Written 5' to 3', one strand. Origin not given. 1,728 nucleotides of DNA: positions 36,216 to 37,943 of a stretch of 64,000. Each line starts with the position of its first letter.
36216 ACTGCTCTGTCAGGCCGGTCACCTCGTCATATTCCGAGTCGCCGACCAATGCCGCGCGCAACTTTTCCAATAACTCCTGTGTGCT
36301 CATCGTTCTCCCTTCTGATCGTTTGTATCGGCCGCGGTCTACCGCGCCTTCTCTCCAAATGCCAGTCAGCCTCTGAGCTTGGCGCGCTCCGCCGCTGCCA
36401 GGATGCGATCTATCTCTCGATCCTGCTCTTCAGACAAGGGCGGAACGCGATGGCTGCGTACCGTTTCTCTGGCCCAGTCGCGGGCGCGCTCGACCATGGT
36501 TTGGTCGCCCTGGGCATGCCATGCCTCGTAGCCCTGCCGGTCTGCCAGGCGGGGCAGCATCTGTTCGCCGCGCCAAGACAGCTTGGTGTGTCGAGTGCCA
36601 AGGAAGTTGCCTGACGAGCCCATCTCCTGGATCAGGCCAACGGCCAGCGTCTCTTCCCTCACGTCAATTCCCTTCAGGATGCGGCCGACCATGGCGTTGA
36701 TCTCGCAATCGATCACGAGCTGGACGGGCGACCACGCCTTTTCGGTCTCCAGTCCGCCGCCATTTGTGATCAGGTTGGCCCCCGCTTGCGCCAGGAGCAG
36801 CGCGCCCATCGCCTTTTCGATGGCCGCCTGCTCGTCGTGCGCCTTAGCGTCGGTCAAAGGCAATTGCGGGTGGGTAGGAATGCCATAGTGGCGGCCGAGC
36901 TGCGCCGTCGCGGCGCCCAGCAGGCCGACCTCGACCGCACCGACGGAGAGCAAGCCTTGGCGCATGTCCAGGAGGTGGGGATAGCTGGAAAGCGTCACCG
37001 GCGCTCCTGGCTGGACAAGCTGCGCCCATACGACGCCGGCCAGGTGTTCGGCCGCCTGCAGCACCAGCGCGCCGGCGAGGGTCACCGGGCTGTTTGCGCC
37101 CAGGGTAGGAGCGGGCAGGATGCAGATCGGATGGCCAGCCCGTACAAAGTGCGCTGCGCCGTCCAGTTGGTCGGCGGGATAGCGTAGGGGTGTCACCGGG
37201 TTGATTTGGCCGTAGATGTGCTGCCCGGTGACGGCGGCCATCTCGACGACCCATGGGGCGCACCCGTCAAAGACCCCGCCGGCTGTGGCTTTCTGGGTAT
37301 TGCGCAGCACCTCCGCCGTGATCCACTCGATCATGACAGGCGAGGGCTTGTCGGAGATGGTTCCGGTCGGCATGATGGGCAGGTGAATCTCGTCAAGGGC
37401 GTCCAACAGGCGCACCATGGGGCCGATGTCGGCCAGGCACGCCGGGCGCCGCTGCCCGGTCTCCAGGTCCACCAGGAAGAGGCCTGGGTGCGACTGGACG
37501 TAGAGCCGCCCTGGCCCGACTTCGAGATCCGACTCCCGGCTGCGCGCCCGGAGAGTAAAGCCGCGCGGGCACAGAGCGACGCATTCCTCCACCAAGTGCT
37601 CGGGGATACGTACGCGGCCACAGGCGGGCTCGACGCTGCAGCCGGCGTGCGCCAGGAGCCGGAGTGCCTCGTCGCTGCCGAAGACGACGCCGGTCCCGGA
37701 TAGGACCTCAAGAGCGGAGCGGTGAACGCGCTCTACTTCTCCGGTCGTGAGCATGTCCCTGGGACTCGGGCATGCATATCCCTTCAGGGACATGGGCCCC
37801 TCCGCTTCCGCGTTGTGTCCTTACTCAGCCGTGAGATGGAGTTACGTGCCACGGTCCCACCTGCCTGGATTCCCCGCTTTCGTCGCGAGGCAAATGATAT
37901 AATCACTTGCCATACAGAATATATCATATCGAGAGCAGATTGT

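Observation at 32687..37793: MtmB-family homolog lacking the amber (pyrrolysine) codon, embedded between two non-Pyl MttB-family genes and a corrinoid protein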

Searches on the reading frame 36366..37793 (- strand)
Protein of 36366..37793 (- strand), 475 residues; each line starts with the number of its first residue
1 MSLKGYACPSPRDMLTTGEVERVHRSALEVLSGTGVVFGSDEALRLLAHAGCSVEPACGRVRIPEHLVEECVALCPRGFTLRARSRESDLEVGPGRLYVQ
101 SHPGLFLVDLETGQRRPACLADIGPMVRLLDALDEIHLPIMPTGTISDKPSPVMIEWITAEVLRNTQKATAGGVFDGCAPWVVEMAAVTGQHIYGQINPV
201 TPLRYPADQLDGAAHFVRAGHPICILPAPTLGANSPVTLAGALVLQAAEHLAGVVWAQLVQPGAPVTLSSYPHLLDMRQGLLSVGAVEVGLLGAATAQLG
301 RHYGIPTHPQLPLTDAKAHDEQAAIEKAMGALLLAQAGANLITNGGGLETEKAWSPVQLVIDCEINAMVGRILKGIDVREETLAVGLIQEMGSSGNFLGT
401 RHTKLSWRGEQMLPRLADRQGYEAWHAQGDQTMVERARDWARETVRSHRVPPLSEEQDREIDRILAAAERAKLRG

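Call 7: search_protein_families(library=pfam, proteins=[window:36366-37793:-])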
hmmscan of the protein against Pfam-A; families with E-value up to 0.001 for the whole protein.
window:36366-37793:- (475 aa): 1 family
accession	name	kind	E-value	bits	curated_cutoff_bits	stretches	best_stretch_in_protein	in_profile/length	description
PF06253.16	MTTB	-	5.3e-87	292.4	25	1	12-464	31-491/500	Trimethylamine methyltransferase (MTTB)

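Call 8: search_protein_families(library=ncbifam, proteins=[window:36366-37793:-])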
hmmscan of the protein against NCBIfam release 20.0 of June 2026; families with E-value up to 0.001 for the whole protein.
window:36366-37793:- (475 aa): 1 family
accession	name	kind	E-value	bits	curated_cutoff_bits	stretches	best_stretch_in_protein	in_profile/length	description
TIGR02369.2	trimeth_pyl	equivalog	2.4e-100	336.3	525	1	14-469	5-469/469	[trimethylamine--corrinoid protein] Co-methyltransferase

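Call 39: search_solved_structures(query=window:36366-37793:-, max_evalue=0.00001, show_alignments=3)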
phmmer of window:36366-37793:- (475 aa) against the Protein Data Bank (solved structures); distinct sequences matched with E-value up to 0.00001: 5.
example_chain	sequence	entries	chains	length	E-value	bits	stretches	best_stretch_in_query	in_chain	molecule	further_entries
7xcl_A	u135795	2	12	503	9.2e-56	192.4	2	198-471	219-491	Trimethylamine methyltransferase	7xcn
7xcm_A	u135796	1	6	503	1.2e-55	192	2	198-471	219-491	Trimethylamine methyltransferase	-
9yce_A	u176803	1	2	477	1.7e-54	188.3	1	13-466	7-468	Glycine betaine methyltransferase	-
2qne_A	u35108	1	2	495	1.7e-54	188.2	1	13-466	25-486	Putative methyltransferase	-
4yyc_A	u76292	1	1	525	1.4e-40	142.4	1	20-466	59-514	Putative trimethylamine methyltransferase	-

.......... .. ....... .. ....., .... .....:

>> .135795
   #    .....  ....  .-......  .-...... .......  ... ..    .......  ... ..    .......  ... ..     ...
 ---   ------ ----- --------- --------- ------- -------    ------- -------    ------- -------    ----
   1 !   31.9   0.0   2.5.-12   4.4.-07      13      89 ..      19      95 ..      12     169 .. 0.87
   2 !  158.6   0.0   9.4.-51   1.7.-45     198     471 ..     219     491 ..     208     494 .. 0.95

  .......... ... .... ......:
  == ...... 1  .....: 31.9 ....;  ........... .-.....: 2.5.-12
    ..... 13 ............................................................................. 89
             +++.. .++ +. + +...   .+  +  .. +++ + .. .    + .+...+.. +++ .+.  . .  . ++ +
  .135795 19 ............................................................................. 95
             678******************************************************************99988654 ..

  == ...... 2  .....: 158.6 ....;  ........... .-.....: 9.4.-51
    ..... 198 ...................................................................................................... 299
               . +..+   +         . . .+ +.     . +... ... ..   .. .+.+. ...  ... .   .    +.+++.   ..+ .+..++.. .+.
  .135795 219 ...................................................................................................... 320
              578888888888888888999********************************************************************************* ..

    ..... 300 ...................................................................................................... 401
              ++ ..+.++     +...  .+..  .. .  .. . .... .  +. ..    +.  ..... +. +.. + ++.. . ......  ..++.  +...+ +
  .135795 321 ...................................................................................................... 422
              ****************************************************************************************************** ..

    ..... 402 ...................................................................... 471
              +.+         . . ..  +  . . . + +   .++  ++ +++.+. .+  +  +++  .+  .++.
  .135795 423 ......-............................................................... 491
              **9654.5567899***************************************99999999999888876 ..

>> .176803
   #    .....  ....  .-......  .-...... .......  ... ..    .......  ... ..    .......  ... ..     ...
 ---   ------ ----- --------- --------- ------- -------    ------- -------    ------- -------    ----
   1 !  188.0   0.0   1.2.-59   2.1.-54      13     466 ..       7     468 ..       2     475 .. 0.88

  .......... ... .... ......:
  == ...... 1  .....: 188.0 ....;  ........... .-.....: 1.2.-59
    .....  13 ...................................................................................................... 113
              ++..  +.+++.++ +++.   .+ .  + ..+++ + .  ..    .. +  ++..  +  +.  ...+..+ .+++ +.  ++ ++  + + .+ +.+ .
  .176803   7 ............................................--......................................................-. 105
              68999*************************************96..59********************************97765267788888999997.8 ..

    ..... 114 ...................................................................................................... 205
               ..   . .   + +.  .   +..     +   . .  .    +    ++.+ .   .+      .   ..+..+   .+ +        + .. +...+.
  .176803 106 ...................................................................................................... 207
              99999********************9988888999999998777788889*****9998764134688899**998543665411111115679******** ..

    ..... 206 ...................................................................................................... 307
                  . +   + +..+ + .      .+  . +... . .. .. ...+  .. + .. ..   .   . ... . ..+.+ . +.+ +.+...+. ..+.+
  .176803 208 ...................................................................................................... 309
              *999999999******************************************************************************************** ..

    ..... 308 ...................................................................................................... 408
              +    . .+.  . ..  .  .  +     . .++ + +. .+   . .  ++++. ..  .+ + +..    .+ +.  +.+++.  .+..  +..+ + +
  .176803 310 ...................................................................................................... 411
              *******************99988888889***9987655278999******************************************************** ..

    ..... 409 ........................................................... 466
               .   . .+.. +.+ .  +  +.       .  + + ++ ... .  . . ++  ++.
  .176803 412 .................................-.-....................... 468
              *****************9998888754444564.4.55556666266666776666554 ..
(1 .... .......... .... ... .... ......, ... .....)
